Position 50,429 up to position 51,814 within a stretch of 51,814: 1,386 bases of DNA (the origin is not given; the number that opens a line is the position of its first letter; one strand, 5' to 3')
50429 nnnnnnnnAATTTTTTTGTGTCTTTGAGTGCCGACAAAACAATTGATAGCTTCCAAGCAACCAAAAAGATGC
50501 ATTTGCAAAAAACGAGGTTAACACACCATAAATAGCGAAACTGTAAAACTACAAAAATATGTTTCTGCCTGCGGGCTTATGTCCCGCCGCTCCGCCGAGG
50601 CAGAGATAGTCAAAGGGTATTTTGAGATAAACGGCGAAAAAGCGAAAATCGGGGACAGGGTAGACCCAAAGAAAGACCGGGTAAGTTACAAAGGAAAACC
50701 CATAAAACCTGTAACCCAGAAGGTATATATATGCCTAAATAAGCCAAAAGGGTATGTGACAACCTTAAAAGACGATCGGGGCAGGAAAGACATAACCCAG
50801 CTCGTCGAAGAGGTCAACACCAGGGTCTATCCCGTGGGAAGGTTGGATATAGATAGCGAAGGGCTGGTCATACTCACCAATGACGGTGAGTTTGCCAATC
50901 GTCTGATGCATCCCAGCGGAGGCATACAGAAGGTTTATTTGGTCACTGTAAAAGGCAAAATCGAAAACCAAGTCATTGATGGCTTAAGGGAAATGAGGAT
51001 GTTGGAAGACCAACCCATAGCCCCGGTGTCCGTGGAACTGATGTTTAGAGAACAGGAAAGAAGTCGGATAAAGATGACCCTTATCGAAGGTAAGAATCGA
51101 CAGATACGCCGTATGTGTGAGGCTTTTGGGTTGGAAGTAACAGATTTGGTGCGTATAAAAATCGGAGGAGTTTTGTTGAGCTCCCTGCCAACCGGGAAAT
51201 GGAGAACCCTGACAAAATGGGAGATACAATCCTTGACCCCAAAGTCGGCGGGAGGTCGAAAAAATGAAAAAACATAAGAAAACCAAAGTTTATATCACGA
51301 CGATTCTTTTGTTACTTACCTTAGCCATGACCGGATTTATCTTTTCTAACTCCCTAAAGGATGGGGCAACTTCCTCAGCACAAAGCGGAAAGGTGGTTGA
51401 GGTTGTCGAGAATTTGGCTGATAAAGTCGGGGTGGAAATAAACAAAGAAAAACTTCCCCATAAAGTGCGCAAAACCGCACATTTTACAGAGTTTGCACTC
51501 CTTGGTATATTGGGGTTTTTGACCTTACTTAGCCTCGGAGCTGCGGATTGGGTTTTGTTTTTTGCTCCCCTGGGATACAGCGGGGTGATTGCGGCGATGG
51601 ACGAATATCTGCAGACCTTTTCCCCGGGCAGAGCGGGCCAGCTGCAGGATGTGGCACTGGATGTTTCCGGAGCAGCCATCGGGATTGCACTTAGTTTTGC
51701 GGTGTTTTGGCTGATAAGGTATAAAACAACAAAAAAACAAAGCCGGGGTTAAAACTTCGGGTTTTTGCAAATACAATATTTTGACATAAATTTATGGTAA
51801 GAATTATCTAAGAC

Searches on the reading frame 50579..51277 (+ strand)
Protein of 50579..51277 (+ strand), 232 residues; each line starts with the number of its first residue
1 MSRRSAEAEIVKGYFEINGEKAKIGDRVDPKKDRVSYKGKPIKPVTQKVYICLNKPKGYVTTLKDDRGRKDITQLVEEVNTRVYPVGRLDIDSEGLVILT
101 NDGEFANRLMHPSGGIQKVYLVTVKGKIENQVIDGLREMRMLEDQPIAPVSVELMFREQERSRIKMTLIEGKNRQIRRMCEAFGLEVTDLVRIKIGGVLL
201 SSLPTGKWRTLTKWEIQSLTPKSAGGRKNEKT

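Call 44: search_protein_families(library=pfam, proteins=[window:50579-51277:+], max_evalue=1)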
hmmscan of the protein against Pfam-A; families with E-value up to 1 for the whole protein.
window:50579-51277:+ (232 aa): 2 families
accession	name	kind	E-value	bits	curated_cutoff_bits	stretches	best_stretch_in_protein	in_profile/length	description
PF00849.27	PseudoU_synth_2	-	5.6e-27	95.3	26.8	1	50-182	2-152/152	RNA pseudouridylate synthase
PF01479.30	S4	-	0.054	13.7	22.8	1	2-30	15-44/48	S4 domain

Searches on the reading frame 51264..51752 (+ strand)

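Call 44: search_protein_families(library=pfam, proteins=[window:51264-51752:+], max_evalue=1)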
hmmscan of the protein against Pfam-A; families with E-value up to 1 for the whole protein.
window:51264-51752:+ (162 aa): 4 families
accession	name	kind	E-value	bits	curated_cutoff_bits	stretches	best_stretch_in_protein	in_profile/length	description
PF04892.17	VanZ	-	1.6e-16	61.5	30.1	1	16-145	2-123/126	VanZ like family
PF11694.13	DUF3290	-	0.011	16.2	31.3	1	2-59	39-96/144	Protein of unknown function (DUF3290)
PF09682.15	Phage_holin_6_1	-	0.39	11.6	24.9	0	129-159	3-33/101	Bacteriophage holin of superfamily 6 (Holin_LLH)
PF09716.15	ETRAMP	-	0.68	10.4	29.1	0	134-158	56-80/81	Malarial early transcribed membrane protein (ETRAMP)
